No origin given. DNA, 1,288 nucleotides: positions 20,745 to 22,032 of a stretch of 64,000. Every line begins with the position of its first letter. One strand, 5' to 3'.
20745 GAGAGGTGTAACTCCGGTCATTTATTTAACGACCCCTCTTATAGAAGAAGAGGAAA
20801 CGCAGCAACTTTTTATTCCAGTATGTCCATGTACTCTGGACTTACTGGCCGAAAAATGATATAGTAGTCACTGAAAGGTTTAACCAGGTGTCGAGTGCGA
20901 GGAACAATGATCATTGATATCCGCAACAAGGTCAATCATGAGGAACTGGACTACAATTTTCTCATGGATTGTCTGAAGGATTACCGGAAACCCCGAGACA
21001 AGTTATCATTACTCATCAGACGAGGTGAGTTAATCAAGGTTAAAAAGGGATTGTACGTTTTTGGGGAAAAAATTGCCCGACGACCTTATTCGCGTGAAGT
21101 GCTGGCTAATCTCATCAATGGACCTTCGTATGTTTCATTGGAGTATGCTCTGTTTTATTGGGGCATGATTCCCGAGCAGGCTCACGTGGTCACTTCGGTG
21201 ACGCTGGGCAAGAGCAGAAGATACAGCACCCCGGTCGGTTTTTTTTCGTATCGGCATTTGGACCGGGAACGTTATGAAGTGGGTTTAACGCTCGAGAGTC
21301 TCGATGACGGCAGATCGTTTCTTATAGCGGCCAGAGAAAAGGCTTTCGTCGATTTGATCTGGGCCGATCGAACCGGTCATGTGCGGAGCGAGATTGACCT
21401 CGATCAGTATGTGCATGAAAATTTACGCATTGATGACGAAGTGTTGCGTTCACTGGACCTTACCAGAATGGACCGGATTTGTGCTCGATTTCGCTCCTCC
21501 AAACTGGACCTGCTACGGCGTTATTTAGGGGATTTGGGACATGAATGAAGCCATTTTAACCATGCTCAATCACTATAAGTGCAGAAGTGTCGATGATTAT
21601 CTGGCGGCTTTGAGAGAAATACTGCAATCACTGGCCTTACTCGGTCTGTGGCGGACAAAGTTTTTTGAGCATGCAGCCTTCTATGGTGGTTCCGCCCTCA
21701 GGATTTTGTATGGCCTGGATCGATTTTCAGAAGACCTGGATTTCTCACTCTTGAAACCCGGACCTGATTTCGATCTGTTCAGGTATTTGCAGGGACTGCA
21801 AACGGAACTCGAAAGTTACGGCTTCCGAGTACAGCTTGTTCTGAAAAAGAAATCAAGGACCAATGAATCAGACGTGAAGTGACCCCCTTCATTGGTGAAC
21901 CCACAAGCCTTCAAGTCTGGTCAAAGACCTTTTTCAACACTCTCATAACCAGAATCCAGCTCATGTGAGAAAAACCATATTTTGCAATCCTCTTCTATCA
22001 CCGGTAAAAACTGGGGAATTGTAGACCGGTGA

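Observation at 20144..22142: AbiE abortive-infection islet inserted at the 3' end of the acidic response-regulator gene, bracketed by 57-bp direct repeats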

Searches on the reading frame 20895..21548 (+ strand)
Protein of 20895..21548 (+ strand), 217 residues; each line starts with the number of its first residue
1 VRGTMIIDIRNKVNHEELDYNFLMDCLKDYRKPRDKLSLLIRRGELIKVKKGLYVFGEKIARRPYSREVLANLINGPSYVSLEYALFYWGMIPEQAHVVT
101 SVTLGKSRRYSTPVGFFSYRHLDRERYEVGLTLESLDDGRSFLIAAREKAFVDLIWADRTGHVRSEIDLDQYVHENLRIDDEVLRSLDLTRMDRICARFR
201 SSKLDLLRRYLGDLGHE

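Call 4: search_protein_families(library=pfam, proteins=[window:20895-21548:+], max_evalue=0.01)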
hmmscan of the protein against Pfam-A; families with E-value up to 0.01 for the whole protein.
window:20895-21548:+ (217 aa): 1 family
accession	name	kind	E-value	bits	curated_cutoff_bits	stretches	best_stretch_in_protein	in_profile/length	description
PF13338.12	AbiEi_4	-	0.0055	17.2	25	0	33-56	28-48/49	Transcriptional regulator, AbiEi antitoxin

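Call 8: find_encoding_contigs(protein=window:20907-21548:+, flank=6000, max_places=8)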
Protein window:20907-21548:+ (213 aa): no gene with exactly this product is on record in the collection.

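Call 19: find_homologous_proteins(query=window:20907-21548:+)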
Query window:20907-21548:+ (213 aa): 1580 proteins with E <= 0.001 among 1840 candidates; the best 120 are listed.
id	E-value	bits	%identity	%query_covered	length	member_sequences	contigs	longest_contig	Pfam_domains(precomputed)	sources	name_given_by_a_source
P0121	5.3e-137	472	100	100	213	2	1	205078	-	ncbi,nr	ncbi:hypothetical protein JXQ70_08050 [bacterium]|nr:hypothetical protein [bacterium]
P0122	1.1e-94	334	72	97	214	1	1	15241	-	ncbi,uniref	ncbi:hypothetical protein ACFL27_12065 [candidate division CSSED10-310 bacterium]|uniref:Transcripti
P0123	3.2e-92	326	69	97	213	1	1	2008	-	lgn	-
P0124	1.8e-66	242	55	99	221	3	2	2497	-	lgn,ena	-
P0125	8.3e-63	230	52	97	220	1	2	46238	-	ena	-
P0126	1.6e-62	229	53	96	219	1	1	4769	-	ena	-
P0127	2.7e-62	228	52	96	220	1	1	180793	-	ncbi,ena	-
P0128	3.7e-62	228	52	96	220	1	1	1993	-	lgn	-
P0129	6.9e-62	227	51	95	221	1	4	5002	-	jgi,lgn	-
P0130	1.3e-61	226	51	100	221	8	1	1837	-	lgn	-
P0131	2.0e-61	225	53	99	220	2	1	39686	-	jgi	-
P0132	3.4e-61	225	50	100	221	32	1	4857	-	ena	-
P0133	3.9e-61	224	50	100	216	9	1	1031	-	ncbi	-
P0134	5.2e-61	224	50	99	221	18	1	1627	-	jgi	-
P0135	5.9e-61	224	50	95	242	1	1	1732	-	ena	-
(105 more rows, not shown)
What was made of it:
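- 20907..21548 (+): abiEi, full-length antitoxin/repressor gene (213 aa). It is 72% identical to P0122 and 69% to P0123 over the full length (call 19).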

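Call 20: find_encoding_contigs(protein=P0122, flank=10000, max_places=6)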
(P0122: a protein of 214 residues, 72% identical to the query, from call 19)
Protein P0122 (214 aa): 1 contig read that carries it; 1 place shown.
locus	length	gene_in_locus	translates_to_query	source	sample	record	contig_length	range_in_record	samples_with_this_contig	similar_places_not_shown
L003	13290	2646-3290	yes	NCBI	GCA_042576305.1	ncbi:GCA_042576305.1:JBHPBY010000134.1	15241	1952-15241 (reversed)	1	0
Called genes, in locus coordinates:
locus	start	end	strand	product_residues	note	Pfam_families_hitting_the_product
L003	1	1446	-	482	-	PF00069:Pkinase, PF01636:APH (weak), PF03109:ABC1 (faint), PF07714:PK_Tyr_Ser-Thr, PF00069:Pkinase, PF13191:AAA_16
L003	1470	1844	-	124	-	-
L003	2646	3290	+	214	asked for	-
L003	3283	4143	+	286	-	PF08843:AbiEii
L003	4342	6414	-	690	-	-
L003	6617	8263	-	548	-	-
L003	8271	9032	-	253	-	PF00005:ABC_tran, PF13304:AAA_21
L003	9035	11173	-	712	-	PF02517:Rce1-like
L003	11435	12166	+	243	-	-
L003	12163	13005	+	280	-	-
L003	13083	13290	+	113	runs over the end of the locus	PF01740:STAS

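Call 21: find_encoding_contigs(protein=P0123, flank=10000, max_places=6)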
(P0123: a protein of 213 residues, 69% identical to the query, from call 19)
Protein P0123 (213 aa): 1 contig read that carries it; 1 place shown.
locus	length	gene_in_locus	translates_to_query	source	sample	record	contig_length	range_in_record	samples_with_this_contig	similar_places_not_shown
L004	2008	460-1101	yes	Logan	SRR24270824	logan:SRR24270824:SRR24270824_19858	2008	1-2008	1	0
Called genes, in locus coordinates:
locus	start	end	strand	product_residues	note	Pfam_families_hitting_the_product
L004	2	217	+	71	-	?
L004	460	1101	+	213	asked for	-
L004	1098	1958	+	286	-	PF08843:AbiEii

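Call 30: search_protein_families(library=ncbifam, proteins=[window:20907-21548:+], max_evalue=5)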
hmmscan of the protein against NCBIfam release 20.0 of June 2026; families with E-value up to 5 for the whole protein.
window:20907-21548:+ (213 aa): 1 family
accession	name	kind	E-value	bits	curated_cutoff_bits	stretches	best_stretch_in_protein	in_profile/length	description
NF047376.1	TAA_AbiEi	equivalog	2e-12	47.1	150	1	29-156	38-167/172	type IV toxin-antitoxin system AbiEi family antitoxin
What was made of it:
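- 20907..21548 (+): NCBIfam TAA_AbiEi scores 47 bits, below the 150-bit cut-off (call 30).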

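Call 61: search_protein_families(library=padloc, proteins=[window:20907-21548:+, L003:3283-4140:+, L003:2646-3287:+], max_evalue=0.001)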
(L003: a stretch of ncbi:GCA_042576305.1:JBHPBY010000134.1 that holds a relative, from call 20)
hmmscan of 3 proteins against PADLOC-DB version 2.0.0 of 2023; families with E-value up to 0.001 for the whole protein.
window:20907-21548:+ (213 aa): 11 families
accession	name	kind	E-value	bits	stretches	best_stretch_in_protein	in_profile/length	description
PDLC02230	AbiEi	-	3.3e-61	204.3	1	13-208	3-190/192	AbiEi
PDLC02272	AbiEi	-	3.6e-39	132.7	1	15-201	17-188/200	AbiEi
PDLC02241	AbiEi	-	1.8e-33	114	1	27-204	26-191/199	AbiEi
PDLC02240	AbiEi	-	9.7e-21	72.3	1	37-195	42-198/216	AbiEi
PDLC02274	AbiEi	-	4.6e-17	60.4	1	37-195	42-198/217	AbiEi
PDLC02232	AbiEi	-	7.7e-15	53.2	1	27-158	35-167/177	AbiEi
PDLC02255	AbiEi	-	1.8e-13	48.5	1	22-156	26-150/186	AbiEi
PDLC02225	AbiEi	-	1.2e-09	36.2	1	23-151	25-145/198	AbiEi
PDLC02267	AbiEi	-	1.9e-08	32.1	1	30-151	38-152/252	AbiEi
PDLC02286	AbiEi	-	0.00063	17.2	0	25-51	26-52/207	AbiEi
PDLC02242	AbiEi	-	0.00079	17.2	0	20-51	21-52/207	AbiEi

L003:3283-4140:+ (286 aa): 15 families
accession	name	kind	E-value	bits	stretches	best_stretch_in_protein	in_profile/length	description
PDLC02293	AbiEii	-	7.8e-106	351.5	1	6-285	3-269/270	AbiEii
PDLC02313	AbiEii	-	9.1e-22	75.8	1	8-268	6-241/254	AbiEii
PDLC02304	AbiEii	-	3e-14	51.6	1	29-241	27-221/260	AbiEii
PDLC02296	AbiEii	-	2.1e-12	44.8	1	8-234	11-223/282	AbiEii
PDLC02307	AbiEii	-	2.7e-12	45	1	48-223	26-162/219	AbiEii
PDLC02323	AbiEii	-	1.5e-10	39.1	1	20-227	16-205/248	AbiEii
PDLC02294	AbiEii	-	6.2e-10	37.3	1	29-221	28-200/260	AbiEii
PDLC02306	AbiEii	-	9.3e-09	33.3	1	41-211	37-210/280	AbiEii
PDLC02324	AbiEii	-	1e-08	33.3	0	47-72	29-54/231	AbiEii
PDLC02328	AbiEii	-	3.4e-08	31.7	1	48-108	18-74/203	AbiEii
PDLC02330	AbiEii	-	5.9e-07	27.4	1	32-93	14-72/219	AbiEii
PDLC02318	AbiEii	-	1e-06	26.3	1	22-224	19-202/280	AbiEii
PDLC02291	AbiEii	-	3.6e-06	24.5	1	47-224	58-217/310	AbiEii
PDLC02305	AbiEii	-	1.9e-05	22.1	0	167-268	157-243/306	AbiEii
PDLC02319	AbiEii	-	0.00039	18.2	1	37-215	10-171/241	AbiEii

L003:2646-3287:+ (214 aa): 11 families
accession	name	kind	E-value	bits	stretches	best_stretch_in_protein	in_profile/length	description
PDLC02230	AbiEi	-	2.5e-63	211.3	1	13-209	3-191/192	AbiEi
PDLC02272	AbiEi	-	9.1e-40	134.6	1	7-205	8-192/200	AbiEi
PDLC02241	AbiEi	-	2.5e-35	120.1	1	26-210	25-197/199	AbiEi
PDLC02240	AbiEi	-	2.1e-25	87.5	1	37-211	42-214/216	AbiEi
PDLC02274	AbiEi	-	6e-22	76.4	1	37-212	42-215/217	AbiEi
PDLC02255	AbiEi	-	5.3e-15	53.5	1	22-166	26-160/186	AbiEi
PDLC02232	AbiEi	-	3.5e-14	51.1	1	27-159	35-168/177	AbiEi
PDLC02267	AbiEi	-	4.8e-11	40.6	1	30-151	38-152/252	AbiEi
PDLC02225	AbiEi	-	7.7e-09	33.6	1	24-162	26-156/198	AbiEi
PDLC02265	AbiEi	-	0.00035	18.4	1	28-152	27-149/198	AbiEi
PDLC02275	AbiEi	-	0.00074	17.6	1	18-151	13-139/184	AbiEi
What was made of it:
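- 20907..21548 (+): PADLOC AbiEi E 3e-61, model positions 3-190 of 192 (call 61).
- On AbiE type IV TA / Abi system: PADLOC PDLC02230 E 3e-61, model positions 3-190 of 192 (call 61).
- Checked: abiEi is intact: 213 aa, PADLOC AbiEi model positions 3-190 of 192, E 3e-61 (call 61).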

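Call 62: search_protein_families(library=pfam, proteins=[L003:3283-4140:+, L003:2646-3287:+], max_evalue=0.001)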
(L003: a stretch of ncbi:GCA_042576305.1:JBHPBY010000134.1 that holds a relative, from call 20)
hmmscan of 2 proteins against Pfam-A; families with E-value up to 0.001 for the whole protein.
L003:3283-4140:+ (286 aa): 1 family
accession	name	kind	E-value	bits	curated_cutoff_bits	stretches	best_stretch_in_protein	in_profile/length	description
PF08843.17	AbiEii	-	1e-28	101.4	22.5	1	33-266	3-231/238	Nucleotidyl transferase AbiEii toxin, Type IV TA system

L003:2646-3287:+ (214 aa): 0 families

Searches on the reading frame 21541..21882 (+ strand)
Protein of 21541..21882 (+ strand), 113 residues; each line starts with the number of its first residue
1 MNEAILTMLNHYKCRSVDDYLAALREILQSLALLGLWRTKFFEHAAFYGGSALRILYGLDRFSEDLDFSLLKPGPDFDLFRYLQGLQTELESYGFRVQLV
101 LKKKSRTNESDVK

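Call 4: search_protein_families(library=pfam, proteins=[window:21541-21882:+], max_evalue=0.01)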
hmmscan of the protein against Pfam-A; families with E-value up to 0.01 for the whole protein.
window:21541-21882:+ (113 aa): 1 family
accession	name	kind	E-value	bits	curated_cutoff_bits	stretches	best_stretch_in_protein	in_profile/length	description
PF08843.17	AbiEii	-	1.2e-10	42.2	22.5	1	33-91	3-57/238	Nucleotidyl transferase AbiEii toxin, Type IV TA system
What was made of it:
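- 21541..21968 (+): abiEii pseudogene. Codons 1 to about 110 lie in an ORF that stops at 21882. The deletion junction is at about 21869-21871. The last 33 codons (21870-21968) are in another frame. The gene is 433 bp shorter than the 861-bp genes of L003 and L004. Pfam AbiEii profile positions 3-57 of 238 (call 4).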

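Call 30: search_protein_families(library=ncbifam, proteins=[window:21541-21882:+], max_evalue=5)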
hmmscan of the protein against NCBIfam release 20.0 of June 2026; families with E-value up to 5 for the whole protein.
window:21541-21882:+ (113 aa): 0 families

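Call 61: search_protein_families(library=padloc, proteins=[window:21541-21882:+], max_evalue=0.001)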
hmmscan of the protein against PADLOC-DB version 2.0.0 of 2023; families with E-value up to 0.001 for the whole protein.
window:21541-21882:+ (113 aa): 12 families
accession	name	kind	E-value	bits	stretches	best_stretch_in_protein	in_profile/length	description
PDLC02293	AbiEii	-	2.6e-40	136.6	1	5-107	2-104/270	AbiEii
PDLC02313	AbiEii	-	3.2e-14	51.1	1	19-104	17-102/254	AbiEii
PDLC02296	AbiEii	-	1.8e-10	38.4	1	25-92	26-89/282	AbiEii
PDLC02323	AbiEii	-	6.4e-09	33.8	1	25-72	21-67/248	AbiEii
PDLC02330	AbiEii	-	3.5e-08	31.4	1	29-85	11-67/219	AbiEii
PDLC02307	AbiEii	-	1.2e-07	29.8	1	48-69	26-47/219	AbiEii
PDLC02304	AbiEii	-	1.3e-07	29.9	1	29-74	27-73/260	AbiEii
PDLC02318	AbiEii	-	3.5e-07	27.9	1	7-106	5-101/280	AbiEii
PDLC02328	AbiEii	-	4.8e-06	24.6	1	48-81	18-49/203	AbiEii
PDLC02324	AbiEii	-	1.7e-05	22.7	1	42-72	24-54/231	AbiEii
PDLC02294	AbiEii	-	0.00051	18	1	29-92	28-94/260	AbiEii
PDLC02292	AbiEii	-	0.00082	17.3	1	33-90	43-91/283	AbiEii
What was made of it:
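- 21541..21968 (+): PADLOC AbiEii model positions 2-104 of 270 only (call 61).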
